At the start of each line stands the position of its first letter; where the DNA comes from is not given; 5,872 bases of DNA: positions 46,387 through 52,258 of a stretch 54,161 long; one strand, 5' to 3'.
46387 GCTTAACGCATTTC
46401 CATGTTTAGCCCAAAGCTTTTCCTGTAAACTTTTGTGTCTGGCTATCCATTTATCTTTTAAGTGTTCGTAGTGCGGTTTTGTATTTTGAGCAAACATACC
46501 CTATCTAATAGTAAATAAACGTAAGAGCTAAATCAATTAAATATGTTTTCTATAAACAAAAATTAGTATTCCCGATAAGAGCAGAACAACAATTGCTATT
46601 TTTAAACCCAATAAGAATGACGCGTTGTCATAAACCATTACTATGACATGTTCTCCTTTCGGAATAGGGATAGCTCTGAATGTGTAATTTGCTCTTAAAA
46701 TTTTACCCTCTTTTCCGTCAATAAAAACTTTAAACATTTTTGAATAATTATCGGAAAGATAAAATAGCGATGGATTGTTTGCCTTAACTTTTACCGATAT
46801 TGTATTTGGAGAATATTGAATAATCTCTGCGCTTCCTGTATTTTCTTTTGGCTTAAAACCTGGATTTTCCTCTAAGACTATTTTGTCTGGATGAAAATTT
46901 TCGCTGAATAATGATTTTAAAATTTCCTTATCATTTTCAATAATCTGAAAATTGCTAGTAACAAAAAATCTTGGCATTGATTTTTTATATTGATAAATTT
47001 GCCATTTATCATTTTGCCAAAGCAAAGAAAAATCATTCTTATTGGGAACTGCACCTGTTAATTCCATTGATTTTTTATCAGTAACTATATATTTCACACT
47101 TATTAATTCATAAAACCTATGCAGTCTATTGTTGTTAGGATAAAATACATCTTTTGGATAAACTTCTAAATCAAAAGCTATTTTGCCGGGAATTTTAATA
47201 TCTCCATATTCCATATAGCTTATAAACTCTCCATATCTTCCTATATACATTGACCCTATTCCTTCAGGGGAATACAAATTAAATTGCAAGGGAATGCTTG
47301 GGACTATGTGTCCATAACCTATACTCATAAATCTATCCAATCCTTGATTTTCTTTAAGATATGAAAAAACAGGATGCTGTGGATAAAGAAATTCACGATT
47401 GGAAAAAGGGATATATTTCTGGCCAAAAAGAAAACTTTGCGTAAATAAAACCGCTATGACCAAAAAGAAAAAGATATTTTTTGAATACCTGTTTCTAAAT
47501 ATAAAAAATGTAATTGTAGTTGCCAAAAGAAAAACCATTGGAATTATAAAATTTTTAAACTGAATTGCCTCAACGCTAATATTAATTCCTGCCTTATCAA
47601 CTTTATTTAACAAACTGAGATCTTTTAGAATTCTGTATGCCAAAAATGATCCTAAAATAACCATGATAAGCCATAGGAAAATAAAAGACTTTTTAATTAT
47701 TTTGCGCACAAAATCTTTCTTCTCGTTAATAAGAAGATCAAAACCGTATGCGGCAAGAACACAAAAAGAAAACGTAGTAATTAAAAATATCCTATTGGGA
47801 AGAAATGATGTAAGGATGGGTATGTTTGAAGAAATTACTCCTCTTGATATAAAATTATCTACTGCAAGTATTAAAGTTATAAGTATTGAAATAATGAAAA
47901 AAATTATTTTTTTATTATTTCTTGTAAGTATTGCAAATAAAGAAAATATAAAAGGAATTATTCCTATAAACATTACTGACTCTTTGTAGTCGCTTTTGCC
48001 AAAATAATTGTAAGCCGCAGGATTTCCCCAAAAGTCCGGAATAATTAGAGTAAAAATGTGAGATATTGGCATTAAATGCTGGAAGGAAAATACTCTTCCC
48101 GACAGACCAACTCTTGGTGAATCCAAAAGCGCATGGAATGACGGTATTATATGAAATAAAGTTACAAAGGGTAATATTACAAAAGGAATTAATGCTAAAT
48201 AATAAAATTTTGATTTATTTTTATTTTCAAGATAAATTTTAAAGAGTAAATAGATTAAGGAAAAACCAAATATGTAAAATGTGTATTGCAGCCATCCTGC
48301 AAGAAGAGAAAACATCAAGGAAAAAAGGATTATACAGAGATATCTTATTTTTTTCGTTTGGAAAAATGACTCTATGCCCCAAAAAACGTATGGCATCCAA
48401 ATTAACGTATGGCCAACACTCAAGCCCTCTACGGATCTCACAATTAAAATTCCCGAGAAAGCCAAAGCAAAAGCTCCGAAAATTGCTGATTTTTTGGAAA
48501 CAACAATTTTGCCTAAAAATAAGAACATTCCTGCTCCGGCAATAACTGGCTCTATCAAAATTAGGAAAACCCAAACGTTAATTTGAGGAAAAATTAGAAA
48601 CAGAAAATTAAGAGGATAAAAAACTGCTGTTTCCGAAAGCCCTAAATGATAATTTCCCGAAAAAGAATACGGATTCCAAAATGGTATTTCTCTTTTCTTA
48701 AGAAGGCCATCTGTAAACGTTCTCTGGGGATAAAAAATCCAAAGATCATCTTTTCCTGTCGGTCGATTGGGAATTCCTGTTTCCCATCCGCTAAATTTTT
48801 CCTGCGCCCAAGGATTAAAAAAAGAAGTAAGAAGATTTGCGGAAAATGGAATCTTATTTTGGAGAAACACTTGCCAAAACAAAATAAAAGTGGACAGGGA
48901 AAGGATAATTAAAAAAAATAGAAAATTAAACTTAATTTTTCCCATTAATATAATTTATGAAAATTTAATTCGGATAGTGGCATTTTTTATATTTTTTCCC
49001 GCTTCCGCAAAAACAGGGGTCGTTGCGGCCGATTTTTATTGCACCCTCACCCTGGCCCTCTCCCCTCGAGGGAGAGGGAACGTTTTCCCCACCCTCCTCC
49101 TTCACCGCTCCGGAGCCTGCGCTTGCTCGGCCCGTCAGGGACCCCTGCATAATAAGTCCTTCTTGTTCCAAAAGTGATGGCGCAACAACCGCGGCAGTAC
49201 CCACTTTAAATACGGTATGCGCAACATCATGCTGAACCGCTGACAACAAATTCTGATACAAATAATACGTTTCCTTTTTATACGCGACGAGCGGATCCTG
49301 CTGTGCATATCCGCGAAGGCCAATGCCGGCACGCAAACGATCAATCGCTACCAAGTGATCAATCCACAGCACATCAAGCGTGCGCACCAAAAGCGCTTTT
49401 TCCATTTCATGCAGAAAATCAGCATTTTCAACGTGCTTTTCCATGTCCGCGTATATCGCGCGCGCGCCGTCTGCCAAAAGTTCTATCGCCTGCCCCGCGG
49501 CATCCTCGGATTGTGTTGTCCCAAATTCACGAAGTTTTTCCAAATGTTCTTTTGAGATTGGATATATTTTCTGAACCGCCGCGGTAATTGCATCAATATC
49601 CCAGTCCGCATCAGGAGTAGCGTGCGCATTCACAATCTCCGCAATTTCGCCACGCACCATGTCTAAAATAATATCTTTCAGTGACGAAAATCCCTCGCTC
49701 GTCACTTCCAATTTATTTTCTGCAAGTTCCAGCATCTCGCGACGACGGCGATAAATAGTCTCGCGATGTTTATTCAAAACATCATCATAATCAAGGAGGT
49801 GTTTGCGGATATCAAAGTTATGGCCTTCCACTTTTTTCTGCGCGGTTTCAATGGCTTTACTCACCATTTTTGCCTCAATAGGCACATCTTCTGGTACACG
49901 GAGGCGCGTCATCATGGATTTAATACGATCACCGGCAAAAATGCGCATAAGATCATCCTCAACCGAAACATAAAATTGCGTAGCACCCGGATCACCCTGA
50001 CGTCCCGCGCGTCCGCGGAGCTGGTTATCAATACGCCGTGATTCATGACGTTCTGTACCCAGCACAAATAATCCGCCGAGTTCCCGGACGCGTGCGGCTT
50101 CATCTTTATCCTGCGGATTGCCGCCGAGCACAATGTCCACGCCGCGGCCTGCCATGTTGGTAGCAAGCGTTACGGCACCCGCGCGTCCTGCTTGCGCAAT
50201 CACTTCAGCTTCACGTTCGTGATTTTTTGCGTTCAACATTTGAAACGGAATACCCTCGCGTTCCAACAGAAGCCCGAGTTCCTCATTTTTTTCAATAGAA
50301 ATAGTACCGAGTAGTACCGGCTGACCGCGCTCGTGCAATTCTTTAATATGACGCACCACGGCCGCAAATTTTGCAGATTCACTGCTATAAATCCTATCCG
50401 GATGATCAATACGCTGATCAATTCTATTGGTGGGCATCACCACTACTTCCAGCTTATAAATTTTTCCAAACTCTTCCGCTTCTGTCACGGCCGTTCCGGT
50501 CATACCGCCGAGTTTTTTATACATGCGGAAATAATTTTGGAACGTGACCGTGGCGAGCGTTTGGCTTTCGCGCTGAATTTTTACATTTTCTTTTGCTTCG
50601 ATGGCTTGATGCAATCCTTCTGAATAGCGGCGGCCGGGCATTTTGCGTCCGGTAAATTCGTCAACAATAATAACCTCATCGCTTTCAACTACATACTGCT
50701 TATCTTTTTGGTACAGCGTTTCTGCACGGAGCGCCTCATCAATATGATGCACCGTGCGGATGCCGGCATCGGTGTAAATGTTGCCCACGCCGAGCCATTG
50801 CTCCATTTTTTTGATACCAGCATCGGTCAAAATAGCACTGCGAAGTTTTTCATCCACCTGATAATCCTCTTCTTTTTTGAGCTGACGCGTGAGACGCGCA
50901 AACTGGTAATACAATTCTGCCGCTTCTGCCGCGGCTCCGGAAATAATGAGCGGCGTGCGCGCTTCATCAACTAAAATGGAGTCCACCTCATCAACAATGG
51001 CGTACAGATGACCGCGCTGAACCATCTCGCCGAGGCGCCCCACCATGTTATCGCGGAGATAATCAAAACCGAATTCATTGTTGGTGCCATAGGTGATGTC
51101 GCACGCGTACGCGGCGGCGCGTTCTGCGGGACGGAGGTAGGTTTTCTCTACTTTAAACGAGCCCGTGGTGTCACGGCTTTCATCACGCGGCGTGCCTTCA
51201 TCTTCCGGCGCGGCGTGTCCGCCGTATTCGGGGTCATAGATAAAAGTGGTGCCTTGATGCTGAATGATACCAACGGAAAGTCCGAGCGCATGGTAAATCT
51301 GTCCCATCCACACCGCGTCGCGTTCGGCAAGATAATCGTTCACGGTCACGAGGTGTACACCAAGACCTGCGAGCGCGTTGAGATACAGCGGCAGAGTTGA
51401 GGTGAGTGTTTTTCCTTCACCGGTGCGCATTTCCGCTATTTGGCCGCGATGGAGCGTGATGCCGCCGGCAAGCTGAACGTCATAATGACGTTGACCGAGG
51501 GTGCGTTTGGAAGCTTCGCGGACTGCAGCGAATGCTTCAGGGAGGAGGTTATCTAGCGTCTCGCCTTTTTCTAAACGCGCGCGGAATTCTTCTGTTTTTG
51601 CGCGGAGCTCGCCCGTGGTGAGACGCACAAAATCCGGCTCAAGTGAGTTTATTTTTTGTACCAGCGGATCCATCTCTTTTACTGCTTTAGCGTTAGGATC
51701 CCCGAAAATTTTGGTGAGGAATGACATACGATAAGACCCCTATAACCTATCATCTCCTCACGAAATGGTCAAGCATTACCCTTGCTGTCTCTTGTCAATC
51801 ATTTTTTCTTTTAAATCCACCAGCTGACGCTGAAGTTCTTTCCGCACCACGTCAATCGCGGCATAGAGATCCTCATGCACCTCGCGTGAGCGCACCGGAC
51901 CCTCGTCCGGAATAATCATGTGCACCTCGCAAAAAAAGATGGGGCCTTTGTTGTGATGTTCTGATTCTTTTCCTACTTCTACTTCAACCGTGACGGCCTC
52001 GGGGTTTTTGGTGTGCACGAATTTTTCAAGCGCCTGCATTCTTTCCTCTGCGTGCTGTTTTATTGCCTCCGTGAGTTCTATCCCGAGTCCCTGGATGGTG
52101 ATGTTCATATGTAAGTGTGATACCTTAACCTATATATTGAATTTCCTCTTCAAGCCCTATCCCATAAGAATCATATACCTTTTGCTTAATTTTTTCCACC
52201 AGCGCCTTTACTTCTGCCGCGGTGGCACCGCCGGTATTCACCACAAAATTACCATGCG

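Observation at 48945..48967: Abrupt compositional and probable taxonomic break inside a 19-bp intergenic gap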

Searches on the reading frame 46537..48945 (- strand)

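Call 32: search_protein_families(library=pfam, proteins=[window:46537-48945:-])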
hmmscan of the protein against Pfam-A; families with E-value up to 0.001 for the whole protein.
window:46537-48945:- (802 aa): 1 family
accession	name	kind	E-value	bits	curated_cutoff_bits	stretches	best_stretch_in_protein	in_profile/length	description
PF09586.16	YfhO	-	3.7e-15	55.8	28.5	1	705-783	755-834/835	Bacterial membrane protein YfhO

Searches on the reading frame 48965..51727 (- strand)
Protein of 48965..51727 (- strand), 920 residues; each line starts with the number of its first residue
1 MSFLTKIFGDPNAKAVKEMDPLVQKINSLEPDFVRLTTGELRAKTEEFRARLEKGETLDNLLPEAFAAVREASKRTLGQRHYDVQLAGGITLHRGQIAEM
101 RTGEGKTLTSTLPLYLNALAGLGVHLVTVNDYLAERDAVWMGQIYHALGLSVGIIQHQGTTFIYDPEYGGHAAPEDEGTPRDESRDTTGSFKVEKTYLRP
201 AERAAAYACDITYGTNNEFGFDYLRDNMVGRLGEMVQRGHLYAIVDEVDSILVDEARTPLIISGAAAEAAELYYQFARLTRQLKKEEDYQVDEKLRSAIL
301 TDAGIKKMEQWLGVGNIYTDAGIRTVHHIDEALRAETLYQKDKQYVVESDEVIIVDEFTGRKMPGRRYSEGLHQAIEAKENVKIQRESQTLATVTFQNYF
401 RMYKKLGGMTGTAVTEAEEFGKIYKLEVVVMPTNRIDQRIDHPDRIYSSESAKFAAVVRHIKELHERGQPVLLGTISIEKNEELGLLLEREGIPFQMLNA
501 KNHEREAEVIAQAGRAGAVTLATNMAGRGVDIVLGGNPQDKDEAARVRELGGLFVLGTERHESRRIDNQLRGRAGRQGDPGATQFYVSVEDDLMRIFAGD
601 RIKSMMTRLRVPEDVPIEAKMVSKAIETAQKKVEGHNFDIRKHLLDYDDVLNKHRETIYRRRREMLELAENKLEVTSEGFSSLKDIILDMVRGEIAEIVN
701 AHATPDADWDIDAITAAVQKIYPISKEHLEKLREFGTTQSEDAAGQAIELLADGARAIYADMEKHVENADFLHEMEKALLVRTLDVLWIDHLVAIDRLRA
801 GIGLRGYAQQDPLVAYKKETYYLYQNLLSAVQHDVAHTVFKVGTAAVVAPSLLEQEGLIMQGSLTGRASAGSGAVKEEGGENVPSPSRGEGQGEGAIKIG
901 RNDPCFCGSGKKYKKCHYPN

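Call 18: find_related_loci(query=window:48965-51727:-, collection=genome_contigs, flank=6000)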
Query window:48965-51727:- (920 aa) in genome_contigs; peptide patterns used: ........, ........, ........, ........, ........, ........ (x = any residue, [..] = any of these).
600 stretches matched a pattern (row limit reached: there are more); 600 encode a relative of the query (tblastn E <= 1e-3); the best 80 are kept; 80 distinct loci.
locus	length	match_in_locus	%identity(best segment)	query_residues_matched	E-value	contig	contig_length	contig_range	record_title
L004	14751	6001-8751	55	1-917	0e+0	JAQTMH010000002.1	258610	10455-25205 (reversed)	MAG: Patescibacteria group bacterium isolate STA_36 NODE_85_length_258610_cov_5.218262_Sandtown_A, whole genome shotgun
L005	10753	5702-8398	57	1-917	0e+0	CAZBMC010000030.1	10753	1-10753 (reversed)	MAG TPA_asm: uncultured Gammaproteobacteria bacterium isolate SRP329715_co1_47 genome assembly, contig: NODE_9417_length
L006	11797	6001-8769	53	1-916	0e+0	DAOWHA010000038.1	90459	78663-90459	MAG TPA_asm: bacterium isolate CSMAG_2005 CSMAG_2005_k141_148215_length_90459_cov_10.2795, whole genome shotgun sequence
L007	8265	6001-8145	63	1-724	0e+0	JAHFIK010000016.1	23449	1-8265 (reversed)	MAG: Candidatus Uhrbacteria bacterium isolate nzgw360 NODE_800_length_23450_cov_8.879335, whole genome shotgun sequence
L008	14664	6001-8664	51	3-916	0e+0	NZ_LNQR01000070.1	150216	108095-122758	Candidatus Magnetominusculus xianensis strain HCH-1 contig070, whole genome shotgun sequence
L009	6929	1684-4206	51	1-917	0e+0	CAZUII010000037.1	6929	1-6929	MAG TPA_asm: uncultured Candidatus Saccharibacteria bacterium isolate SRP342105_co1_365 genome assembly, contig: NODE_15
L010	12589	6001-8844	50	1-917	0e+0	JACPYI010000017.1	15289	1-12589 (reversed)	MAG: Candidatus Sungiibacteriota bacterium isolate NC_groundwater_859_Pr1_B-0.1um_51_34 Montesol18_Bp1_scaffold_584750,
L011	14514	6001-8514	51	1-920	0e+0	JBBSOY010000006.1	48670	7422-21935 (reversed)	MAG: Candidatus Paceibacteria bacterium isolate LS6_sbin.42 LS6_sbin.42_K_1190911_L_48670_cov_10.0000, whole genome shot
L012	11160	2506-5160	51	2-917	0e+0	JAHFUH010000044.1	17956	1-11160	MAG: Acidobacteria bacterium isolate nzgw75 NODE_1867_length_17957_cov_4.323952, whole genome shotgun sequence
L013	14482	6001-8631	51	1-920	0e+0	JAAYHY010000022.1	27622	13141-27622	MAG: Bacillota bacterium isolate AS09scLD_416 57904_AS09, whole genome shotgun sequence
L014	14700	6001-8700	50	4-917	0e+0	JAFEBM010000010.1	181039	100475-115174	MAG: Nitrospira sp. isolate CTRL-LIN-TMP-bin1 Nitrospira-sp.-TMP-bin1__10__length-181039, whole genome shotgun sequence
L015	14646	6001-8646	51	10-916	0e+0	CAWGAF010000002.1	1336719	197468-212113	MAG: uncultured Chloroflexia bacterium isolate MFD04408.bin.2.19 genome assembly, contig: contig_36051, whole genome sho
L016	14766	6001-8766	49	2-918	0e+0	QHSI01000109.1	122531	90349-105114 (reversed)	MAG: Candidatus Rokuibacteriota bacterium isolate AR34 14_0903_05_40cm_scaffold_298_curated, whole genome shotgun sequen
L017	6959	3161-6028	50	1-920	0e+0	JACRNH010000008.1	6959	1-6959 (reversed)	MAG: Candidatus Collierbacteria bacterium isolate NC_groundwater_1930_Pr3_S-0.2um_42_7 scaffold_176516, whole genome sho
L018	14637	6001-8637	51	3-916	0e+0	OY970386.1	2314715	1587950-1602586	MAG: uncultured Chloroflexia bacterium isolate MFD03726.bin.c.14 genome assembly, chromosome: 1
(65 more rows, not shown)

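Call 32: search_protein_families(library=pfam, proteins=[window:48965-51727:-])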
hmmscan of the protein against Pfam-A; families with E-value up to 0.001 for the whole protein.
window:48965-51727:- (920 aa): 5 families
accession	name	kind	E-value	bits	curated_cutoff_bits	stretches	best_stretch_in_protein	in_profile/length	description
PF07517.20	SecA_DEAD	-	4.2e-124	414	24.6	1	5-420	2-289/290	SecA DEAD-like domain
PF21090.3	P-loop_SecA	-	2.4e-79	266.1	27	2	438-540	3-105/205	SecA P-loop domain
PF07516.18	SecA_SW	-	7.2e-56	189.9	26.7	1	616-842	1-199/200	SecA Wing and Scaffold domain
PF01043.26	SecA_PP_bind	-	2.1e-40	138.2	23.5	1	270-377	3-110/110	SecA preprotein cross-linking domain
PF02810.21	SEC-C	-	1.9e-09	37.6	20.4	1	901-919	1-19/19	SEC-C motif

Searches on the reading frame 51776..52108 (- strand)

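Call 32: search_protein_families(library=pfam, proteins=[window:51776-52108:-])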
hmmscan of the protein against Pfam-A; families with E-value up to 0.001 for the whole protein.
window:51776-52108:- (110 aa): 1 family
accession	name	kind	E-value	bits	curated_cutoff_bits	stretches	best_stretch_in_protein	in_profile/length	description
PF02482.25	Ribosomal_S30AE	-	3.1e-18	66.7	23.7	1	3-103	1-87/88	Sigma 54 modulation protein / S30EA ribosomal protein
